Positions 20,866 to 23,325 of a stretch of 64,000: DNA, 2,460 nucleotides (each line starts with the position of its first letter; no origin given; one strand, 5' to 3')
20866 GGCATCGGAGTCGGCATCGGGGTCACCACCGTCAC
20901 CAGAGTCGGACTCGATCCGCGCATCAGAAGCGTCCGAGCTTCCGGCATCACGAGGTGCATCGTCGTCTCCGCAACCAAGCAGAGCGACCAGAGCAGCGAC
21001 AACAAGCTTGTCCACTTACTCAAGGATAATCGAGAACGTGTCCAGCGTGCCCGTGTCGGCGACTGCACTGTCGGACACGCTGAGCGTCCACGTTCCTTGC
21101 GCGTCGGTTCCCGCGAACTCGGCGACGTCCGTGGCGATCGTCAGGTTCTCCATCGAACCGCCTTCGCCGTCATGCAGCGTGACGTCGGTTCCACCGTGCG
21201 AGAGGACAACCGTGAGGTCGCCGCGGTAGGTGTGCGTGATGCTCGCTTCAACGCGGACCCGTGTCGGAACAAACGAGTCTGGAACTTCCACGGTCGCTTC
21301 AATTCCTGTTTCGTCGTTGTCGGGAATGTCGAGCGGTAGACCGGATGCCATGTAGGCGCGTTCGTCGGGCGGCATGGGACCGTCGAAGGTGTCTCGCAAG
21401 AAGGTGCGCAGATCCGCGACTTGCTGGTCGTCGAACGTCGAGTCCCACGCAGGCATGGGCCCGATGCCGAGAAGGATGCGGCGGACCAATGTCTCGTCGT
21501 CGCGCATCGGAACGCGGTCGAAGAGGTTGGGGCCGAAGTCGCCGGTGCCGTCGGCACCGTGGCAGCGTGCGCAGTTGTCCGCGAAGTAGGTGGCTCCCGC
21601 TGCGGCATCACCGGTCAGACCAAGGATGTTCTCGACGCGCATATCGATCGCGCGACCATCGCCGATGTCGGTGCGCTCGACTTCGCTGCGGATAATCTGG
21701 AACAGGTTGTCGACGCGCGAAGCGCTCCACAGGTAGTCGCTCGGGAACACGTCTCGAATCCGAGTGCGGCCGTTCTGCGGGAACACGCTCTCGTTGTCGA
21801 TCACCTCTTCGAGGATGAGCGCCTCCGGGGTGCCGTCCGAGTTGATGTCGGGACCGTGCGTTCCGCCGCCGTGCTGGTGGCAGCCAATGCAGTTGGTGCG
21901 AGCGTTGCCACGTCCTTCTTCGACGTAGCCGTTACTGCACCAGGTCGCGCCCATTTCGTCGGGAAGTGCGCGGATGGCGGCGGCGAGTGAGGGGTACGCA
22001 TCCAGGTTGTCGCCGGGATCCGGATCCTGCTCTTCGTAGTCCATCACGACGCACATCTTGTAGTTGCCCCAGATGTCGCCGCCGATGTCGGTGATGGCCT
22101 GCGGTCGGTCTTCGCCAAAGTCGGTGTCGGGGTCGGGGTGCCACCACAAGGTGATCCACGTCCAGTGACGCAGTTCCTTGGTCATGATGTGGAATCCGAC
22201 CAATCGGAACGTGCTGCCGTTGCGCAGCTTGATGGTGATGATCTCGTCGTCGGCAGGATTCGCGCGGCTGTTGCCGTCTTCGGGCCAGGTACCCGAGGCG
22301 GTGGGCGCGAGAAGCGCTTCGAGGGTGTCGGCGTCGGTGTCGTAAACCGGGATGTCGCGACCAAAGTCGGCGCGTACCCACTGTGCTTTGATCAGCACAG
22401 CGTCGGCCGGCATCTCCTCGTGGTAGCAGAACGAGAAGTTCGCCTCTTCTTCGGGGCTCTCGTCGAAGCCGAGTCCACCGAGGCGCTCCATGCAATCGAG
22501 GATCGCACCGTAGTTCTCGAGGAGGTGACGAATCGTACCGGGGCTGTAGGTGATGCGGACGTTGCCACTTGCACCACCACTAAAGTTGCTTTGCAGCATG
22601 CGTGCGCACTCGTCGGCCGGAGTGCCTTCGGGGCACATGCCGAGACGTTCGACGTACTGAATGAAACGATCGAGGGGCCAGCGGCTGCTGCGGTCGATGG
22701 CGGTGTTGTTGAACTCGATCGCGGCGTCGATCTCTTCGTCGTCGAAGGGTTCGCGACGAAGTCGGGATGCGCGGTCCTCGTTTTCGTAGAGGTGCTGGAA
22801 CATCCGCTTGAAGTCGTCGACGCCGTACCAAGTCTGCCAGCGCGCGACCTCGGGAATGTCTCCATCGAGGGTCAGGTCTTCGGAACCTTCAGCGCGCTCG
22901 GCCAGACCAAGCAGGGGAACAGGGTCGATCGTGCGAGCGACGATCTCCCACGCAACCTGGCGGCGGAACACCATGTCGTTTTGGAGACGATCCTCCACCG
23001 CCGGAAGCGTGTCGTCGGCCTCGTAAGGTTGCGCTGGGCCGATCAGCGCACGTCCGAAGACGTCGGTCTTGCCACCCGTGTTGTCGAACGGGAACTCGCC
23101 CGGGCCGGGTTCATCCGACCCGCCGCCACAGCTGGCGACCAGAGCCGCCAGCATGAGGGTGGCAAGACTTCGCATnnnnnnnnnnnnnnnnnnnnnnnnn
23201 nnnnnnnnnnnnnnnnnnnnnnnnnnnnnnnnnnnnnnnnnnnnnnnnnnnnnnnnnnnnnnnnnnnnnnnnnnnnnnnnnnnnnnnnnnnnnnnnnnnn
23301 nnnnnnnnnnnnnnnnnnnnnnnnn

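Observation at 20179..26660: Translationally coupled operon of three lipoproteins combining CXXCH heme motifs, a P-domain and a ThuA domain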

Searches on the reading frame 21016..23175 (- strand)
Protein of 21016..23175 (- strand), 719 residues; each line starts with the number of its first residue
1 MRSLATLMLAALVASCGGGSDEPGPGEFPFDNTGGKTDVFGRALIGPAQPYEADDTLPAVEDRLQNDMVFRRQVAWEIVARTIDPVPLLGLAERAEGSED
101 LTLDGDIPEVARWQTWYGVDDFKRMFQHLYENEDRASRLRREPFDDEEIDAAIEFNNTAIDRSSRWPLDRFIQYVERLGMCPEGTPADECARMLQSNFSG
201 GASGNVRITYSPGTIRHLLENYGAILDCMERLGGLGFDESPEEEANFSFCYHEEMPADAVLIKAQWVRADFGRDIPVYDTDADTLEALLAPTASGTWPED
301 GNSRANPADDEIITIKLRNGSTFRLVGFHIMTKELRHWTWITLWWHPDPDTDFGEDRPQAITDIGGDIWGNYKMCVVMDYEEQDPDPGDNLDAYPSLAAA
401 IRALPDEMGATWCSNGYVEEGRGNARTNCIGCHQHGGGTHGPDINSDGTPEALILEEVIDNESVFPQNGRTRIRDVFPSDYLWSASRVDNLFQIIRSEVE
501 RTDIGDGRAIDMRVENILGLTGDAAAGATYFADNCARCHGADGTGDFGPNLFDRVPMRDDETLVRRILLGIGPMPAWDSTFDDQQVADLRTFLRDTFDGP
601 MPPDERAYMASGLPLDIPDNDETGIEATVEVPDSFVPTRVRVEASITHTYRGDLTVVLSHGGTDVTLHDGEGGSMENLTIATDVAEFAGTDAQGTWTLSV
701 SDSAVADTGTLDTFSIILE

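Call 3: search_protein_families(library=pfam, proteins=[window:21016-23175:-], max_evalue=0.1)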
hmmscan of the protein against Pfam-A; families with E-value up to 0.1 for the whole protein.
window:21016-23175:- (719 aa): 3 families
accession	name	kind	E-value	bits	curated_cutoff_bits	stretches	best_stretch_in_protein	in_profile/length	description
PF13442.11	Cytochrome_CBB3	-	1.7e-18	67.2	27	2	523-593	2-68/68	Cytochrome C oxidase, cbb3-type, subunit III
PF01483.27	P_proprotein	-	2.3e-14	53.7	21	1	639-717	3-85/86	Proprotein convertase P-domain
PF00034.26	Cytochrom_C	-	1e-08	36.8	21.3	1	524-551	1-30/90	Cytochrome c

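Call 4: search_protein_families(library=ncbifam, proteins=[window:21016-23175:-], max_evalue=0.1)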
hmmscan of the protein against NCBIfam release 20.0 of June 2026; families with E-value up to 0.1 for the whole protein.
window:21016-23175:- (719 aa): 11 families
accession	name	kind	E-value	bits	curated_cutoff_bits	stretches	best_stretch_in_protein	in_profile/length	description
TIGR00782.1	ccoP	equivalog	4.5e-09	36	179.95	1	523-592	202-277/285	cytochrome-c oxidase, cbb3-type subunit III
TIGR02603.1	CxxCH_TIGR02603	domain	1.2e-08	35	68.15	1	522-568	1-48/134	putative heme-binding domain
NF045773.1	cytochro_C550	exception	3.9e-08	33.3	125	1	524-589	49-112/118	cytochrome c550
NF045774.1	cytochro_C551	exception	3.5e-07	30.2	118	1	523-586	38-99/110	cytochrome c551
NF050122.1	bc1_QcrC_actin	exception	1.4e-05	24.5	200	1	519-592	131-207/253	cytochrome bc1 complex diheme cytochrome c subunit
TIGR04485.1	thiosulf_SoxX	equivalog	4.5e-05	24.1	61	0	426-468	2-52/78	sulfur oxidation c-type cytochrome SoxX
NF052248.1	SorU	equivalog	9.2e-05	22.6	100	1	534-591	12-70/72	SorU family sulfite dehydrogenase c-type cytochrome subunit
NF011054.0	PRK14486.1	equivalog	0.00014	21.5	447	1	496-595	187-289/294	putative bifunctional cbb3-type cytochrome c oxidase subunit II/cytochrome c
NF045930.1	Cytc6PetJCyano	equivalog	0.00059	19.8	135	1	520-592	24-101/110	cytochrome c6 PetJ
TIGR03872.1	cytochrome_MoxG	equivalog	0.0039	17.3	147.8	0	526-554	46-74/133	cytochrome c(L), periplasmic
TIGR04494.1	c550_PedF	equivalog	0.022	14.7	122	1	527-551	54-79/133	cytochrome c-550 PedF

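Call 6: find_homologous_proteins(query=window:21016-23175:-)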
Query window:21016-23175:- (719 aa): 707 proteins with E <= 0.001 among 8000 candidates; the best 120 are listed.
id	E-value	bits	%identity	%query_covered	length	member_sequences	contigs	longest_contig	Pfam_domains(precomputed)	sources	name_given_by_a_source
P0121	0.0e+0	1472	85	100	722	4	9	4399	PF13442.12,PF01483.28,PF00034.27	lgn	-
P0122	0.0e+0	1470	87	98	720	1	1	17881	PF13442.12,PF01483.28,PF00034.27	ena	-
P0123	0.0e+0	1340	80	97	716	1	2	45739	PF13442.12,PF01483.28,PF00034.27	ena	-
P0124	0.0e+0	1107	67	97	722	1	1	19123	PF13442.12,PF01483.28,PF00034.27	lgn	-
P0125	0.0e+0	1089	65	99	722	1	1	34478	PF13442.12,PF01483.28,PF00034.27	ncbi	-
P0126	0.0e+0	1088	66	99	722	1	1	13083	PF13442.12,PF01483.28,PF00034.27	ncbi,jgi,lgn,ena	-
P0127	8.7e-267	905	65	83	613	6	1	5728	PF13442.12,PF00034.27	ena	-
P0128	3.7e-250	850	62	84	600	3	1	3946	PF13442.12,PF00034.27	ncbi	ncbi:MAG: c-type cytochrome [Myxococcota bacterium]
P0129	2.0e-249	848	61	83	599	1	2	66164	PF13442.12,PF00034.27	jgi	-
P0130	4.7e-218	744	55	83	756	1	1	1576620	PF00932.26,PF13442.12,PF00034.27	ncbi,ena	-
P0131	1.3e-216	740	59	79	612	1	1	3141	PF13442.12,PF00034.27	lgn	-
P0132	3.5e-215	735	58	78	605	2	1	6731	PF13442.12,PF00034.27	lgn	-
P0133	1.2e-213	730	56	79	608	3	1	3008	PF13442.12,PF00034.27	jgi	jgi:mono/diheme cytochrome c family protein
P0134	1.6e-212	726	55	81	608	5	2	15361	PF13442.12,PF00034.27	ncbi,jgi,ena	jgi:mono/diheme cytochrome c family protein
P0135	2.1e-212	726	54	83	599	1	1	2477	PF13442.12,PF00034.27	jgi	-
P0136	1.1e-211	723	55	81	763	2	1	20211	PF00932.26,PF13442.12,PF00034.27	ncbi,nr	ncbi:MAG: hypothetical protein D6729_05615 [Deltaproteobacteria bacterium]|nr:MAG: hypothetical prot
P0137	1.2e-211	723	54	82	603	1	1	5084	PF13442.12,PF00034.27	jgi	jgi:mono/diheme cytochrome c family protein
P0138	1.6e-210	719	55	81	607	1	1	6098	PF13442.12,PF00034.27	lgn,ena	-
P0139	1.9e-210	719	54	83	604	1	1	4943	PF13442.12,PF00034.27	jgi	jgi:mono/diheme cytochrome c family protein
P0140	1.8e-209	716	55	82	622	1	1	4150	PF13442.12,PF00034.27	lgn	-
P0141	5.8e-209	714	53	84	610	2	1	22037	PF13442.12,PF00034.27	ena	-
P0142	9.5e-209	714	54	79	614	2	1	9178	PF13442.12,PF00034.27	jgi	jgi:mono/diheme cytochrome c family protein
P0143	1.7e-207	709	54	83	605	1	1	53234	PF13442.12,PF00034.27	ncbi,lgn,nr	ncbi:MAG TPA: c-type cytochrome [Sandaracinaceae bacterium LLY-WYZ-13_1]|nr:c-type cytochrome [Sanda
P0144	2.6e-207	709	56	82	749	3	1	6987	PF00932.26,PF13442.12,PF00034.27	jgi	jgi:mono/diheme cytochrome c family protein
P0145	6.7e-207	707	54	82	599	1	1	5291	PF13442.12,PF00034.27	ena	-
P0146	7.3e-207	707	53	83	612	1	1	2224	PF13442.12,PF00034.27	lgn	-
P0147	2.1e-206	706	53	80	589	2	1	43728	PF13442.12,PF00034.27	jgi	-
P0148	2.5e-206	706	52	83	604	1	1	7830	PF13442.12,PF00034.27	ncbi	-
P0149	3.7e-206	705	54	83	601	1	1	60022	PF13442.12,PF00034.27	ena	-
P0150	4.4e-204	698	53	83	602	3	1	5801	PF13442.12,PF00034.27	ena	-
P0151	8.6e-204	697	52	86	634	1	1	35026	PF13442.12,PF00034.27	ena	-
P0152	1.0e-203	697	53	82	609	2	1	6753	PF13442.12,PF00034.27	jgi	jgi:mono/diheme cytochrome c family protein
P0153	2.3e-203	696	55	79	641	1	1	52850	PF13442.12,PF00034.27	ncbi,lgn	ncbi:MAG: cytochrome c [Myxococcota bacterium]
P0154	4.0e-203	695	53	82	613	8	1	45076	PF13442.12,PF00034.27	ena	-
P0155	1.3e-202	693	53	83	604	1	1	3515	PF13442.12,PF00034.27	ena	-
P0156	1.1e-201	690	53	81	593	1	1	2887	PF13442.12,PF00034.27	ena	-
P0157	1.4e-201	690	54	78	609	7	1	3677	PF13442.12,PF00034.27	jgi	jgi:mono/diheme cytochrome c family protein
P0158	3.5e-201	689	52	83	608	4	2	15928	PF13442.12,PF00034.27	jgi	-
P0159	4.6e-201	688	54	80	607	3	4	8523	PF13442.12,PF00034.27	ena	-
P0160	5.0e-201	688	52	83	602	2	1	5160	PF13442.12,PF00034.27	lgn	-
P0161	9.9e-201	687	52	84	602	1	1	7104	PF13442.12,PF00034.27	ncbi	-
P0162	1.0e-200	687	53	80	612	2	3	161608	PF13442.12,PF00034.27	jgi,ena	-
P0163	5.6e-200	685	53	83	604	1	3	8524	PF13442.12,PF00034.27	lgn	-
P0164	1.1e-199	684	53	82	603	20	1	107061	PF13442.12,PF00034.27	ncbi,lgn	-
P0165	1.8e-199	683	53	78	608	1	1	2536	PF13442.12,PF00034.27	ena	-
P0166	2.9e-199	682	54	79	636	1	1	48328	PF13442.12,PF00034.27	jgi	jgi:mono/diheme cytochrome c family protein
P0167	9.4e-199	680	53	83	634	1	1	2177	PF13442.12,PF00034.27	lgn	-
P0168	2.1e-198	679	54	80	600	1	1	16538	PF13442.12,PF00034.27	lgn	-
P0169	3.3e-198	679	53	79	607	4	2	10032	PF13442.12,PF00034.27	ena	-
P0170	5.7e-198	678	52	81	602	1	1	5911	PF13442.12,PF00034.27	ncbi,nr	ncbi:MAG: c-type cytochrome [Nannocystaceae bacterium]|nr:c-type cytochrome [Nannocystaceae bacteriu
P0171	1.4e-197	677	51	84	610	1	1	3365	PF13442.12,PF00034.27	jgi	jgi:mono/diheme cytochrome c family protein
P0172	1.6e-197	676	51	82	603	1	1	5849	PF13442.12,PF00034.27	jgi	jgi:mono/diheme cytochrome c family protein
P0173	2.3e-197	676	52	82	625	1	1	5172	PF13442.12,PF00034.27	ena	-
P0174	3.2e-197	675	53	80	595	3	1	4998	PF13442.12,PF00034.27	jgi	jgi:mono/diheme cytochrome c family protein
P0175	3.6e-197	675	53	80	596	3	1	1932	PF13442.12,PF00034.27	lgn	-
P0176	8.3e-197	674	50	83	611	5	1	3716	PF13442.12,PF00034.27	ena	-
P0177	1.2e-196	673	52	80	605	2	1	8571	PF13442.12,PF00034.27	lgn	-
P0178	1.8e-196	673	52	82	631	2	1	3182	PF13442.12,PF00034.27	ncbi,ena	-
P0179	6.7e-196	671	52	81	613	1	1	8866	PF13442.12,PF00034.27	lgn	-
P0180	6.8e-196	671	52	83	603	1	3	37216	PF13442.12,PF00034.27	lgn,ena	-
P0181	1.1e-195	670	53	82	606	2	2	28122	PF13442.12,PF00034.27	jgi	-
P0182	1.2e-195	670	52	78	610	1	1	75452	PF13442.12,PF00034.27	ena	-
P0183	2.5e-195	669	52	80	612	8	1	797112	PF13442.12,PF00034.27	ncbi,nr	ncbi:MAG: c-type cytochrome [Deltaproteobacteria bacterium]|nr:c-type cytochrome [Deltaproteobacteri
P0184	1.1e-194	667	53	80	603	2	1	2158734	PF13442.12,PF00034.27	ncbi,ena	-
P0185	1.2e-194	667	52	80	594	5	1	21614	PF13442.12,PF00034.27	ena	-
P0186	2.7e-194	666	50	82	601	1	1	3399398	PF13442.12,PF00034.27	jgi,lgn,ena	-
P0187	7.8e-194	664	50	81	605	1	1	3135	PF13442.12,PF00034.27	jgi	jgi:mono/diheme cytochrome c family protein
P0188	1.7e-193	663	51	82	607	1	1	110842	PF13442.12,PF00034.27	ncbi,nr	ncbi:MAG: c-type cytochrome [Myxococcota bacterium]|nr:c-type cytochrome [Myxococcota bacterium]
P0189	3.2e-193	662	51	82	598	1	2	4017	PF13442.12,PF00034.27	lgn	-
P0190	3.3e-193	662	50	82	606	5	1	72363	PF13442.12,PF00034.27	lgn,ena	-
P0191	3.8e-193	662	51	84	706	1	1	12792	PF04151.22,PF13442.12,PF00034.27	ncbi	ncbi:MAG: c-type cytochrome [Myxococcota bacterium]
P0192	4.6e-193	662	50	84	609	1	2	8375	PF13442.12,PF00034.27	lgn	-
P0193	9.4e-193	661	50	84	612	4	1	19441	PF13442.12,PF00034.27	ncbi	-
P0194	1.0e-192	661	51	83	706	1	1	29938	PF04151.22,PF13442.12,PF00034.27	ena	-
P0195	1.2e-192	660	51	83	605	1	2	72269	PF13442.12,PF00034.27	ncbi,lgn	ncbi:MAG: cytochrome c [Sandaracinaceae bacterium]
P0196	1.7e-192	660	52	82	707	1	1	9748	PF04151.22,PF13442.12,PF00034.27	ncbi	-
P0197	6.2e-192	658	51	82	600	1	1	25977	PF13442.12,PF00034.27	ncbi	-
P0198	7.6e-192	658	51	82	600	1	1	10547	PF13442.12,PF00034.27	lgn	-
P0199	8.9e-192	657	51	82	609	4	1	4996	PF13442.12,PF00034.27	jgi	jgi:mono/diheme cytochrome c family protein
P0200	2.1e-191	656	51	79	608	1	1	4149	PF13442.12,PF00034.27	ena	-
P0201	2.4e-191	656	50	81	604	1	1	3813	PF13442.12,PF00034.27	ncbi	-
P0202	3.3e-191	656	51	83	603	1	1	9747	PF13442.12,PF00034.27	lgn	-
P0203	9.4e-191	654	50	83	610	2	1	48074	PF13442.12,PF00034.27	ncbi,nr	ncbi:MAG: cytochrome c [Deltaproteobacteria bacterium]|nr:cytochrome c [Deltaproteobacteria bacteriu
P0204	1.4e-190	653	53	78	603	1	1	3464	PF13442.12,PF00034.27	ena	-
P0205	1.5e-190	653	50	83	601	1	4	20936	PF13442.12,PF00034.27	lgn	-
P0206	1.6e-190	653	52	79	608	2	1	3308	PF13442.12,PF00034.27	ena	-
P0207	7.4e-190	651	51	83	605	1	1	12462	PF13442.12,PF00034.27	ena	-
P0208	1.1e-189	651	52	80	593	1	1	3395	PF13442.12,PF00034.27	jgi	jgi:mono/diheme cytochrome c family protein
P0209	1.7e-189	650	50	82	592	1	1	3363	PF13442.12,PF00034.27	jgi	-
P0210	4.4e-189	649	49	83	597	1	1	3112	PF13442.12,PF00034.27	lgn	-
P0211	6.8e-189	648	49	82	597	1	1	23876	PF13442.12,PF00034.27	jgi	jgi:mono/diheme cytochrome c family protein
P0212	1.3e-188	647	51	82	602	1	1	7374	PF13442.12,PF00034.27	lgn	-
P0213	1.5e-188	647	50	83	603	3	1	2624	PF13442.12,PF00034.27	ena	-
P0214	1.5e-187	643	50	82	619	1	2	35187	PF13442.12,PF00034.27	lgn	-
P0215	4.4e-187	642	49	83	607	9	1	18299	PF13442.12,PF00034.27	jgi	-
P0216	9.2e-187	641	50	79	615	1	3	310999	PF13442.12,PF00034.27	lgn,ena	-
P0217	1.1e-186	641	50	79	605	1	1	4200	PF13442.12,PF00034.27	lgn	-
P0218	1.5e-186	640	49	83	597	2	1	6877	PF13442.12,PF00034.27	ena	-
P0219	3.3e-186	639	48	81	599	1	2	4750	PF13442.12,PF00034.27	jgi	jgi:mono/diheme cytochrome c family protein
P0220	1.1e-185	637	49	83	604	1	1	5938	PF13442.12,PF00034.27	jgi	-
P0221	1.5e-185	637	49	83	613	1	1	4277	PF13442.12,PF00034.27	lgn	-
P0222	1.7e-185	637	52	74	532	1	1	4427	PF13442.12,PF00034.27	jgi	jgi:mono/diheme cytochrome c family protein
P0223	2.5e-185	636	49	83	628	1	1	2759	PF13442.12,PF00034.27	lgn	-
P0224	2.9e-185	636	48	82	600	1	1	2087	PF13442.12,PF00034.27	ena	-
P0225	6.2e-185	635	48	82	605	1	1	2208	PF13442.12,PF00034.27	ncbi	-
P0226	7.5e-185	635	51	80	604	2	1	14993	PF13442.12,PF00034.27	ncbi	-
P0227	1.1e-184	634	50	79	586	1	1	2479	PF13442.12,PF00034.27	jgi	-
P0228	1.3e-184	634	48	83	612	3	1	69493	PF13442.12,PF00034.27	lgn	-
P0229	2.9e-184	633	48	83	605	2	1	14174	PF13442.12,PF00034.27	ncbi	-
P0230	7.8e-184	631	48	83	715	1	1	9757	PF04151.22,PF13442.12,PF00034.27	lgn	-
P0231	9.3e-184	631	50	80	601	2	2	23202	PF13442.12,PF00034.27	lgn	-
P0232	1.1e-183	631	48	83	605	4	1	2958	PF13442.12,PF00034.27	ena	-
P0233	1.8e-183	630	50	81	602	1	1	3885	PF13442.12,PF00034.27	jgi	jgi:mono/diheme cytochrome c family protein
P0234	2.4e-183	630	49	82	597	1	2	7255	PF13442.12,PF00034.27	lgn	-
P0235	3.2e-183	629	49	83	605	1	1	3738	PF13442.12,PF00034.27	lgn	-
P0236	3.7e-183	629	50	80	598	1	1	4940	PF13442.12,PF00034.27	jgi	jgi:mono/diheme cytochrome c family protein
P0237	9.0e-183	628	50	80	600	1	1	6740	PF13442.12,PF00034.27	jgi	jgi:mono/diheme cytochrome c family protein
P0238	1.2e-182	627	49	81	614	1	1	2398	PF13442.12,PF00034.27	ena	-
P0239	2.0e-182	626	50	83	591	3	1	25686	PF13442.12,PF00034.27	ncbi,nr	ncbi:MAG TPA: c-type cytochrome [Nannocystaceae bacterium]|nr:c-type cytochrome [Nannocystaceae bact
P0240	2.2e-182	626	48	83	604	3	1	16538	PF13442.12,PF00034.27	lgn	-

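Call 8: search_solved_structures(query=window:21016-23175:-, max_evalue=1)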
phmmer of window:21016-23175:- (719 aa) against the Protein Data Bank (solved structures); distinct sequences matched with E-value up to 1: 43.
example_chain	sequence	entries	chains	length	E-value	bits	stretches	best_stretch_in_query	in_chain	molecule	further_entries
6xkx_p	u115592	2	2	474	4.7e-09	38.3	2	523-582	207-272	Cbb3-type cytochrome c oxidase subunit CcoP,Cytochrome c-type cyt cy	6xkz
9g83_v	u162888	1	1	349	6.6e-09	37.8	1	519-592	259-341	Cbb3-type cytochrome c oxidase subunit CcoP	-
8smr_G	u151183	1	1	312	4.8e-08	35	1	525-604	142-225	Cbb3-type cytochrome c oxidase subunit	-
9vr0_A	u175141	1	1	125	1.2e-07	33.7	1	526-599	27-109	Cytochrome c552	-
7o9u_A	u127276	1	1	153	1.9e-07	33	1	526-600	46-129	Cytochrome c552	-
3mk7_C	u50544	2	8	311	2.3e-07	32.7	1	515-602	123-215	Cytochrome c oxidase, cbb3-type, subunit P | Cbb3-type cytochrome c oxidase subunit CcoP1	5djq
6xkw_p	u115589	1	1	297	6.1e-07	31.3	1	521-582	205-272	Cbb3-type cytochrome c oxidase subunit CcoP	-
1a2s_A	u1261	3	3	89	4.8e-05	25.1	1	522-597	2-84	CYTOCHROME C6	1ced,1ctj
8snh_G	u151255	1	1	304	0.00012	23.8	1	525-603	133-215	Cbb3-type cytochrome c oxidase subunit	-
1c6o_A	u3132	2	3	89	0.00034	22.2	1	522-599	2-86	CYTOCHROME C6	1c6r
7rh5_O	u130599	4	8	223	0.00057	21.5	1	518-600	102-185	Cytochrome bc1 complex cytochrome c subunit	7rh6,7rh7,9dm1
6tr1_A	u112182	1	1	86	0.00075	21.1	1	523-595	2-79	Cytochrome c6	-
6hwh_M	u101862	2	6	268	0.0011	20.6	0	518-599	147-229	Cytochrome bc1 complex cytochrome c subunit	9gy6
8ovc_O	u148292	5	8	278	0.0013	20.3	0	518-599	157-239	Cytochrome bc1 complex cytochrome c subunit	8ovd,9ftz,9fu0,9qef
6adq_C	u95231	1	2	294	0.0016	20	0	518-599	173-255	Cytochrome bc1 complex cytochrome c subunit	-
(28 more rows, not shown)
